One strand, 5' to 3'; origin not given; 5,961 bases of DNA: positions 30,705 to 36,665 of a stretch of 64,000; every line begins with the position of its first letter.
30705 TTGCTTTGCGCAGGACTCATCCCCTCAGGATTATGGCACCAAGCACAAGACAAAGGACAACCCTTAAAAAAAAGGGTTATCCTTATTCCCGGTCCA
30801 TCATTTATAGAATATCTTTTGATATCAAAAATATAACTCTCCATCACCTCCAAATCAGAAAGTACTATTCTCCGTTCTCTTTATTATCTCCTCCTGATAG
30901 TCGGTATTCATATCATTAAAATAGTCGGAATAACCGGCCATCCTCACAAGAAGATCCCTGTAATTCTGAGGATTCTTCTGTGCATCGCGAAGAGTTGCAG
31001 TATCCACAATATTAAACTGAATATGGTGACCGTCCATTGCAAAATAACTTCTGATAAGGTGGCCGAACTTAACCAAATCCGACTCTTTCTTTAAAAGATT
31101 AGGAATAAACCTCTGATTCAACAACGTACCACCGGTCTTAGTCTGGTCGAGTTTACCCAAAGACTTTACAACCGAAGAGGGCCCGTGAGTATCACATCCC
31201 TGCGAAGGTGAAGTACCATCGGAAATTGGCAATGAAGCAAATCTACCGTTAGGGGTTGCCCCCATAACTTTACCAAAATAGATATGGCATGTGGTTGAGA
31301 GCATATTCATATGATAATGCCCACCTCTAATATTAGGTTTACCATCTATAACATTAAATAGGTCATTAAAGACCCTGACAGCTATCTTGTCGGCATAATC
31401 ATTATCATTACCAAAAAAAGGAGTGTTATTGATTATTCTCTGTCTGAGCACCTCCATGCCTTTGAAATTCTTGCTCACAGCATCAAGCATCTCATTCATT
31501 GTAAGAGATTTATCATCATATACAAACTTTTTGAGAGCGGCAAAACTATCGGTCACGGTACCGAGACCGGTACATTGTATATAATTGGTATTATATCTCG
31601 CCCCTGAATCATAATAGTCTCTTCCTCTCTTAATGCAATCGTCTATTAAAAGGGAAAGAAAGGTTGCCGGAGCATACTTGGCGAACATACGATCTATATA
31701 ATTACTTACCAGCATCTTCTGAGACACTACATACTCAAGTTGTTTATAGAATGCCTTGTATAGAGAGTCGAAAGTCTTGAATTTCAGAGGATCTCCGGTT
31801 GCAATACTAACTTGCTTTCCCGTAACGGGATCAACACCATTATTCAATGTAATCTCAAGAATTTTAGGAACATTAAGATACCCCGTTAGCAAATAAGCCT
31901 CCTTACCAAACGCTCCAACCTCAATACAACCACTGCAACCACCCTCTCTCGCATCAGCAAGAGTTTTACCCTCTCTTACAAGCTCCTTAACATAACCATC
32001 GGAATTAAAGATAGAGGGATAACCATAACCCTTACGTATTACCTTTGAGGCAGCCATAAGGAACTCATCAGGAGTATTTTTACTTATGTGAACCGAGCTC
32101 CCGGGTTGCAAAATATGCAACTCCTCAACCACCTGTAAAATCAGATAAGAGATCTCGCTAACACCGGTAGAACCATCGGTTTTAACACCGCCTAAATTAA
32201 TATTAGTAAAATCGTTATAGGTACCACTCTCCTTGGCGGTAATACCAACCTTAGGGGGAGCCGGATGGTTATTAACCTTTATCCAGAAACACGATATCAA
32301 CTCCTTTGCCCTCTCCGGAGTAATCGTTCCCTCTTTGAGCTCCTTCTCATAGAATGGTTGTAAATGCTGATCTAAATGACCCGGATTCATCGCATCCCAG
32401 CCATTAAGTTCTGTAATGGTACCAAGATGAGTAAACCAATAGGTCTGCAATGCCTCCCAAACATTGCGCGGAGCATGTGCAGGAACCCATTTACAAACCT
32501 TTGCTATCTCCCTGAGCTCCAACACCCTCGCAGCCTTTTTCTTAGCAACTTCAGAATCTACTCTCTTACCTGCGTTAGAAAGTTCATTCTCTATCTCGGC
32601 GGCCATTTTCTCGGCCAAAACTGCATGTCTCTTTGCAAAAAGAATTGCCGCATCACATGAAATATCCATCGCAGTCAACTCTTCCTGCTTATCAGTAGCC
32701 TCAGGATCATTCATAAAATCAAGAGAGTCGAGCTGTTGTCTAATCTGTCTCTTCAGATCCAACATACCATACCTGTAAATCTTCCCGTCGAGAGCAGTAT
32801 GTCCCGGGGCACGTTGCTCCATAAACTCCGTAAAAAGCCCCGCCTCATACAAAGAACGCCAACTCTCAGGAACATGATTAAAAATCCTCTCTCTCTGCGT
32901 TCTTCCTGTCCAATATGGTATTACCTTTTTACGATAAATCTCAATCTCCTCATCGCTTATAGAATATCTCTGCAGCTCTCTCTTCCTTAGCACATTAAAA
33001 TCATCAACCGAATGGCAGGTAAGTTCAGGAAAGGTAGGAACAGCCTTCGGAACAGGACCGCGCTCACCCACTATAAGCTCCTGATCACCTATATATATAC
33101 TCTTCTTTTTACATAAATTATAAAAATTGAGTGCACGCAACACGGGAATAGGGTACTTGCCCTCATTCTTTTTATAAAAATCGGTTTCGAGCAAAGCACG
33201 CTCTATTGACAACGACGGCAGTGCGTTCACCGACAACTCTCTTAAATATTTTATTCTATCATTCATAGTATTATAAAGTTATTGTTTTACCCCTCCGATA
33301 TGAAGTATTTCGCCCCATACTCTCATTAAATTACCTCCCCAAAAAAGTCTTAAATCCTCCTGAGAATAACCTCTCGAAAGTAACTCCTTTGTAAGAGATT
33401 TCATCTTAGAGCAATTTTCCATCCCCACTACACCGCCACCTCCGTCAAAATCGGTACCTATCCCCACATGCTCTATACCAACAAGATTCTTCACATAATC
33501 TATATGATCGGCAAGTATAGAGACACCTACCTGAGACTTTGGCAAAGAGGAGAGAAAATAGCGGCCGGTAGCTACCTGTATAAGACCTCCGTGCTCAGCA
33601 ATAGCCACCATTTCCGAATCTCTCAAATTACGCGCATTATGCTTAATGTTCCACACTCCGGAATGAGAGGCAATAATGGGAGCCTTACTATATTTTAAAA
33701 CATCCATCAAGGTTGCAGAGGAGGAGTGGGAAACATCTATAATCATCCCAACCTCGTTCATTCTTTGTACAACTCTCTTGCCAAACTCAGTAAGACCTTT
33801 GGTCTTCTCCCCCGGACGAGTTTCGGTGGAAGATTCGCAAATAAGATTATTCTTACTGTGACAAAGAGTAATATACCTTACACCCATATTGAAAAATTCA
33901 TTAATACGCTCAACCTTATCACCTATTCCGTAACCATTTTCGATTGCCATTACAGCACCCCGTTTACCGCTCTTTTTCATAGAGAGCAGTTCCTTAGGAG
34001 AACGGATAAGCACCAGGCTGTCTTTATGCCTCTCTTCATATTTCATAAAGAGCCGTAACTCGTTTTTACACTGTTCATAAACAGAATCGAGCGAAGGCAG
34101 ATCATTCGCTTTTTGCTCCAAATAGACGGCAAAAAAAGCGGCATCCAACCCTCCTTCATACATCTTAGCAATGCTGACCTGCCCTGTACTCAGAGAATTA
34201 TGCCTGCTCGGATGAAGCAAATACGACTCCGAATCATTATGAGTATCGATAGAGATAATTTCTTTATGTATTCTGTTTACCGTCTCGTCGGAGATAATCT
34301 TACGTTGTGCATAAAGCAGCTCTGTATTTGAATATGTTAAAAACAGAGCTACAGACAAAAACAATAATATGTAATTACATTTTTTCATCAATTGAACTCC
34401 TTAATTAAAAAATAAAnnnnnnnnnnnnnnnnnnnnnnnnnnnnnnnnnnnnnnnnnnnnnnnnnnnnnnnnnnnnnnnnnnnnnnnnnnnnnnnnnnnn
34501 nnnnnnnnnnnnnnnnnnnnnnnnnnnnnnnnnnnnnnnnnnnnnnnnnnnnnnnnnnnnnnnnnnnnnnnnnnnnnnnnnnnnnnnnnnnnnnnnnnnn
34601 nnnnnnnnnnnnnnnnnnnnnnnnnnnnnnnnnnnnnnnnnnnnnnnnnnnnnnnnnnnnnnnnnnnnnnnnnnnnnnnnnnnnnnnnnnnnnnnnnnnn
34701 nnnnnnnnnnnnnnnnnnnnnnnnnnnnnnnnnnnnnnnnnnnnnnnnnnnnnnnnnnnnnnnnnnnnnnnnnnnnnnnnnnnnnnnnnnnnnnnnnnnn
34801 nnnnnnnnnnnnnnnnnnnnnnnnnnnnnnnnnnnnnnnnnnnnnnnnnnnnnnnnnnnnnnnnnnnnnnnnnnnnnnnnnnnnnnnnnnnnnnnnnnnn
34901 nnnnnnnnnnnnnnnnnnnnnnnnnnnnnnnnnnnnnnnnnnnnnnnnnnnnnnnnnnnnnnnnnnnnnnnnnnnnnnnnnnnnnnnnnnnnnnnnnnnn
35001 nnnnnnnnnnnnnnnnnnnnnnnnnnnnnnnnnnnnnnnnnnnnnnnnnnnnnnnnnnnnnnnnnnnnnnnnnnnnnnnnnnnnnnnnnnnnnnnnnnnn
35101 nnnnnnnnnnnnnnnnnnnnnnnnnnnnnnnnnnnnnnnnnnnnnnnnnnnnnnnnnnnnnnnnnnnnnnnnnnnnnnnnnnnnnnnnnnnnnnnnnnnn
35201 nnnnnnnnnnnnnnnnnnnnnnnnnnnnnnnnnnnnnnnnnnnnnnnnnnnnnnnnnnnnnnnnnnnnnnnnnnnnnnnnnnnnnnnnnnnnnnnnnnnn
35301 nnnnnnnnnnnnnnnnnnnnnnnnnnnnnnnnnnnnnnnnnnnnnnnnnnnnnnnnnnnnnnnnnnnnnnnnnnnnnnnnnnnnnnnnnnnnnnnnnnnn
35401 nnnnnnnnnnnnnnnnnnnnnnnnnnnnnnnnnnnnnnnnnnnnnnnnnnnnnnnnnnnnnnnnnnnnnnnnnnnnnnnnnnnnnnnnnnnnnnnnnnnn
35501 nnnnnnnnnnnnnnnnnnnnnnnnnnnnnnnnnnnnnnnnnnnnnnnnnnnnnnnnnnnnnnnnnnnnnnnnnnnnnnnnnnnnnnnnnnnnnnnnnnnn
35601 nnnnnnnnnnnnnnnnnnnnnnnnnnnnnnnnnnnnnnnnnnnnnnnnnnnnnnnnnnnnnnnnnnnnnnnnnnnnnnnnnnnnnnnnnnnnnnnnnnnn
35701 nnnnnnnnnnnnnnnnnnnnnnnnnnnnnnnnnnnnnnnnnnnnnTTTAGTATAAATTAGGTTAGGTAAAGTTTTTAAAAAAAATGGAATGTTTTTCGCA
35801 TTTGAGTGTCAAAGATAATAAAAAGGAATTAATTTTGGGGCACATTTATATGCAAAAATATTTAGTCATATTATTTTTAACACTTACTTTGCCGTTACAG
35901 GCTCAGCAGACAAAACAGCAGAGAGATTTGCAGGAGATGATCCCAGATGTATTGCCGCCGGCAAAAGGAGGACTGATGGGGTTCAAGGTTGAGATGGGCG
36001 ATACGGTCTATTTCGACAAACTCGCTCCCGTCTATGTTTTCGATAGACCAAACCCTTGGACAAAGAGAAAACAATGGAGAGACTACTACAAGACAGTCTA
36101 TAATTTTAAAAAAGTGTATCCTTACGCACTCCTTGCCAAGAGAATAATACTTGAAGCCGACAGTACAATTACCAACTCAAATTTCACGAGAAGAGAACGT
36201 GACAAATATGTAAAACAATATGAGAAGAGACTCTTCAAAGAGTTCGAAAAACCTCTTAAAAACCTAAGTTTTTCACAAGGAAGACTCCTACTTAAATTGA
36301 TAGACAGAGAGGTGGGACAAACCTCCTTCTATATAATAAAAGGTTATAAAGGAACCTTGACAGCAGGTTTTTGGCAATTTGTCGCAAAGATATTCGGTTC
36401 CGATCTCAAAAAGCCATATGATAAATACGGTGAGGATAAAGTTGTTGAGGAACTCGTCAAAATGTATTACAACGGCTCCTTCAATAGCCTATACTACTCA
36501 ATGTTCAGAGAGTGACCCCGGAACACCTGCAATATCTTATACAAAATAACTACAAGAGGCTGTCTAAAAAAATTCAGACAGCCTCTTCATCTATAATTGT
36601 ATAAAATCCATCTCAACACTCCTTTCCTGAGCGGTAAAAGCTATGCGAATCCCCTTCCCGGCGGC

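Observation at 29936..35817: Transporter / secreted M19 dipeptidase / glycyl radical enzyme / activase operon with no assigned substrate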

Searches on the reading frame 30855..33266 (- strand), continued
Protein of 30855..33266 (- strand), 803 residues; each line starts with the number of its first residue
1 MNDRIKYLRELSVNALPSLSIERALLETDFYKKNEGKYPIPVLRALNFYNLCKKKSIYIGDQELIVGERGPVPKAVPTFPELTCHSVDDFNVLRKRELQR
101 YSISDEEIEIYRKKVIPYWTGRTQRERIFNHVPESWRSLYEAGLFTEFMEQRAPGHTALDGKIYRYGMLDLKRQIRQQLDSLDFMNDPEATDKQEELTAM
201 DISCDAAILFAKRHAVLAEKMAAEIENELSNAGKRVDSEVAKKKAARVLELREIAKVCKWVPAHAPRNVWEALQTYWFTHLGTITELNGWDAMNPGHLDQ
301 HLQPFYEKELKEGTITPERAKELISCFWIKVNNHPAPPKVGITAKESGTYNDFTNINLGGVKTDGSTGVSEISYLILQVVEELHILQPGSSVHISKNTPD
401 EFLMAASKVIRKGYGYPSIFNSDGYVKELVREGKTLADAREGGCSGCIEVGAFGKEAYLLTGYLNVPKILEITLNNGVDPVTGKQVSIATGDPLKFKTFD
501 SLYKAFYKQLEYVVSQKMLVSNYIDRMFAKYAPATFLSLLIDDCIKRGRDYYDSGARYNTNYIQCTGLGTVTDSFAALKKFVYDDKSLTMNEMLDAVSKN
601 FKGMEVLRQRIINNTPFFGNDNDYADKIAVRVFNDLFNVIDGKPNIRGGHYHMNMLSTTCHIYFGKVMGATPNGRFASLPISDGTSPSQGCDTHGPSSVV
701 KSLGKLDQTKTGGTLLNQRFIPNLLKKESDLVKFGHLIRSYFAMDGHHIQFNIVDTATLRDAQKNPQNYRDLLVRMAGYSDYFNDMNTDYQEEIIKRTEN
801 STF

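Call 32: search_protein_families(library=pfam, proteins=[L020:8241-9611:+, L072:14070-15542:+, L018:13316-15577:+, L041:7994-9646:-, L014:8048-8587:+, L014:8617-9783:+, L057:13403-15712:-, L012:13364-14146:-, L012:14223-16736:+, L015:14754-16043:+], max_evalue=0.0001)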
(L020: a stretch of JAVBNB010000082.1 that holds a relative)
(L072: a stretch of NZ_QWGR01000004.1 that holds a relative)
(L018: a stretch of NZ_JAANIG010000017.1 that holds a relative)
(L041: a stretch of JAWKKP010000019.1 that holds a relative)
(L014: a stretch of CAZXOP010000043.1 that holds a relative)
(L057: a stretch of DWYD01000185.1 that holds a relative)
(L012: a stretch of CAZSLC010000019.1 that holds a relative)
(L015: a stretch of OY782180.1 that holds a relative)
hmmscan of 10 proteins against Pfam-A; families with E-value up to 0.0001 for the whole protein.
L020:8241-9611:+ (457 aa): 2 families
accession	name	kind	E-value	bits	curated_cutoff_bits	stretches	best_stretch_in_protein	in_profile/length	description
PF00557.29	Peptidase_M24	-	1.4e-46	159.3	23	1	172-436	2-208/208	Metallopeptidase family M24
PF05195.22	AMP_N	-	2.6e-25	88.9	24.6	1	7-123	1-120/121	Aminopeptidase P, N-terminal domain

L072:14070-15542:+ (491 aa): 2 families
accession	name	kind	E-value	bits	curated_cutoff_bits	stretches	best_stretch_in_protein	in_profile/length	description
PF04389.22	Peptidase_M28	-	1.5e-35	123.1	21.3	1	280-477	1-188/193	Peptidase family M28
PF02225.27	PA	-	3.3e-05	24.3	23.9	1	133-210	1-61/95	PA domain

L018:13316-15577:+ (754 aa): 2 families
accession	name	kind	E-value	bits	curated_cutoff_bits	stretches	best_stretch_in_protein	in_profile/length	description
PF00930.27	DPPIV_N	-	8.1e-39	133.8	22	1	129-461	26-353/354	Dipeptidyl peptidase IV (DPP IV) N-terminal region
PF00326.27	Peptidase_S9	-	7.7e-35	120.7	22.6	1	554-742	10-210/213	Prolyl oligopeptidase family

L041:7994-9646:- (551 aa): 2 families
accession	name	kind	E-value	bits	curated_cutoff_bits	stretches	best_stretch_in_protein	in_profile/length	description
PF01433.26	Peptidase_M1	-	1.9e-14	54.2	27.7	1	294-469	35-218/218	Peptidase family M1 domain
PF17900.6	Peptidase_M1_N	-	2e-05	25.2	25.8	1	47-221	4-183/186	Peptidase M1 N-terminal domain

L014:8048-8587:+ (180 aa): 0 families

L014:8617-9783:+ (389 aa): 0 families

L057:13403-15712:- (770 aa): 0 families

L012:13364-14146:- (261 aa): 1 family
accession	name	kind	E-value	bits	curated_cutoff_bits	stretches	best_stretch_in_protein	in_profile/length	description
PF02535.28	Zip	-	3e-22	79.7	35.1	2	115-256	181-322/323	ZIP Zinc transporter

L012:14223-16736:+ (838 aa): 6 families
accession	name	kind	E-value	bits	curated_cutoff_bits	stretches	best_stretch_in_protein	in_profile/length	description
PF02421.24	FeoB_N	-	8.8e-55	184.9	27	1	169-322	2-155/156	Ferrous iron transport protein B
PF07670.19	Gate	-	3.5e-48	162.8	29.6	2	521-615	3-104/104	Nucleoside recognition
PF07664.17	FeoB_C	-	2e-21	75.9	26.6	1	624-676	1-54/54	Ferrous iron transport protein B C terminus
PF04023.20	FeoA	-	6.3e-18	65.1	23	1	1-71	1-72/74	FeoA domain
PF01926.29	MMR_HSR1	-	2.4e-17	63.5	21.9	1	169-280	1-112/113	50S ribosome-binding GTPase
PF17910.6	FeoB_Cyto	-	5e-15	56.1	23.4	1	341-433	1-88/90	FeoB cytosolic helical domain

L015:14754-16043:+ (430 aa): 2 families
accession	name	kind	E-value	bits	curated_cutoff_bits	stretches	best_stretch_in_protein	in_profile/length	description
PF00924.24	MS_channel_2nd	-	3e-15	56.5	20.2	1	201-269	1-67/68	Mechanosensitive ion channel, beta-domain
PF21082.3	MS_channel_3rd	-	1.7e-06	28.8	21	1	348-409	23-83/88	Mechanosensitive ion channel MscS, C-terminal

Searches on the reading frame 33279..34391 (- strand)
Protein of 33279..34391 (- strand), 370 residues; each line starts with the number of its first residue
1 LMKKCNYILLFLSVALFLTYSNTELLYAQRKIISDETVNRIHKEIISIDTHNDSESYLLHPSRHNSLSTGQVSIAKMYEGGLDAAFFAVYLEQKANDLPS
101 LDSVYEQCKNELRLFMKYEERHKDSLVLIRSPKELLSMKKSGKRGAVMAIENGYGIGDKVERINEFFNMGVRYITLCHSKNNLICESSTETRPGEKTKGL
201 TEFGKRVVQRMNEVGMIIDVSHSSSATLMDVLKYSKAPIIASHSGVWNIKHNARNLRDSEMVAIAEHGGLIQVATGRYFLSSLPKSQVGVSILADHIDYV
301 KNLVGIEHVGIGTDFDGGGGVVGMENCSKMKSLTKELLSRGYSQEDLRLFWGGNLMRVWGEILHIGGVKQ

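Call 4: search_protein_families(library=pfam, proteins=[window:33279-34391:-])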
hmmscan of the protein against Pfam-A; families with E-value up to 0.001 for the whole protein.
window:33279-34391:- (370 aa): 1 family
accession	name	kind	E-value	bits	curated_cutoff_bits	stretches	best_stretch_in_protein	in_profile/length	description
PF01244.27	Peptidase_M19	-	2.7e-95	319.6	26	1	41-360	2-318/319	Membrane dipeptidase (Peptidase family M19)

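Call 5: search_protein_families(library=ncbifam, proteins=[window:33279-34391:-])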
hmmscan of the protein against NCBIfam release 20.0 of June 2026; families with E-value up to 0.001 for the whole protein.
window:33279-34391:- (370 aa): 0 families

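Call 34: search_solved_structures(query=window:33279-34391:-, show_alignments=1, max_evalue=1e-10)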
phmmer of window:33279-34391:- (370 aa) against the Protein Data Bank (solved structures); distinct sequences matched with E-value up to 1e-10: 16.
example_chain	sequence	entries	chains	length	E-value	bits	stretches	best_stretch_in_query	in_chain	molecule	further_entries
3b40_A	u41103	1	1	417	8.9e-44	153.2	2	125-285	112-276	Probable dipeptidase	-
5lx0_A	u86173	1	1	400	4.5e-43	150.9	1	35-365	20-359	Dipeptidase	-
5lwz_A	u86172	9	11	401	4.6e-43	150.9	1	35-365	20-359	Dipeptidase | Dipeptidase gliJ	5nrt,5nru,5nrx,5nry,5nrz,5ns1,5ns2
5lx7_A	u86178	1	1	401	1.5e-42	149.2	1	37-365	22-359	Dipeptidase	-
5lx4_A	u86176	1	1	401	2.4e-42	148.6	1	66-365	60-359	Dipeptidase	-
5lx1_A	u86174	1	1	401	5.9e-42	147.3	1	35-365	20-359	Dipeptidase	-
6vgo_A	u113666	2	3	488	6.7e-40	140.5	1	64-362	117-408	Dipeptidase 3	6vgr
2rag_A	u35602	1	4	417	1.2e-39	139.7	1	39-284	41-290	Dipeptidase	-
3id7_A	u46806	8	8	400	3e-39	138.4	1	72-274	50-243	Dipeptidase | renal dipeptidase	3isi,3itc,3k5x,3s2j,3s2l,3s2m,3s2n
9h0b_B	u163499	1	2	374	6.1e-38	134.1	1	63-361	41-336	Dipeptidase 1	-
1itq_A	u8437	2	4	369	5.8e-37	130.8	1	62-362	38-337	RENAL DIPEPTIDASE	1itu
2i5g_A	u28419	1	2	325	7.7e-31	110.7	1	109-325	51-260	amidohydrolase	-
3ly0_A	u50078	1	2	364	1.3e-28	103.4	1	68-364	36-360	Dipeptidase AC. Metallo peptidase. MEROPS family M19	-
3fdg_A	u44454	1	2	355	2.1e-27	99.4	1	126-360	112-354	Dipeptidase AC. Metallo peptidase. MEROPS family M19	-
3neh_A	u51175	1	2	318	5.3e-24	88.2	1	71-356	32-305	Renal dipeptidase family protein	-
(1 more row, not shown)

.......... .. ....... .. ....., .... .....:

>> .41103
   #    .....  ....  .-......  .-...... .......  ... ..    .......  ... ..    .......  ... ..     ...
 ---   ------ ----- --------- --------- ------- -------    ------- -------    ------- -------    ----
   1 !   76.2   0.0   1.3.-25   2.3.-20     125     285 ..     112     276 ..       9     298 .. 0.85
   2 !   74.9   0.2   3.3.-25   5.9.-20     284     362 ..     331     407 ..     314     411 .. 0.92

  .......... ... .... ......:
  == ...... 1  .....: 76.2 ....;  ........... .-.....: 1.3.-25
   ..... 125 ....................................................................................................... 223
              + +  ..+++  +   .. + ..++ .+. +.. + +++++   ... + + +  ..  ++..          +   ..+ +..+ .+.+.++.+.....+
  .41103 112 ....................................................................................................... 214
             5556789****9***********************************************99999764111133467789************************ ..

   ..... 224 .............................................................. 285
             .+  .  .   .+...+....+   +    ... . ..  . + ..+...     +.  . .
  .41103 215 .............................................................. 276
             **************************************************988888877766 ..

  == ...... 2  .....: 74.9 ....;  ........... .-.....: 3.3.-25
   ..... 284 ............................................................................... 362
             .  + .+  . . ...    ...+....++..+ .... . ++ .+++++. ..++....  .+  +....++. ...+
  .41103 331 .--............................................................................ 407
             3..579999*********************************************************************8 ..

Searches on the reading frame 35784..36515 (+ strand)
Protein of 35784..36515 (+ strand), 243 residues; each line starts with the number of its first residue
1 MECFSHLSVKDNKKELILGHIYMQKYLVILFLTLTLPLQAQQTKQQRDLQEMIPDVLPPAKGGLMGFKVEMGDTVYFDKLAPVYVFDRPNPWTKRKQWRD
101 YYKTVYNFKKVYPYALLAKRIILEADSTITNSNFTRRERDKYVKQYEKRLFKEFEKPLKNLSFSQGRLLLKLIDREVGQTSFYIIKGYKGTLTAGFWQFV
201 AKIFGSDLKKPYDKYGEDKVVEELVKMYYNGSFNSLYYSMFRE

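Call 4: search_protein_families(library=pfam, proteins=[window:35784-36515:+])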
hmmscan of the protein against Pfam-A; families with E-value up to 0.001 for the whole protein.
window:35784-36515:+ (243 aa): 1 family
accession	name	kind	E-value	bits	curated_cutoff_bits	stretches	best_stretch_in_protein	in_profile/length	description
PF14127.11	DUF4294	-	1.3e-49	168.5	27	1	73-226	1-154/155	Domain of unknown function (DUF4294)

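Call 5: search_protein_families(library=ncbifam, proteins=[window:35784-36515:+])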
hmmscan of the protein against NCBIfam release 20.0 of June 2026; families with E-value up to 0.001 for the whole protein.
window:35784-36515:+ (243 aa): 0 families
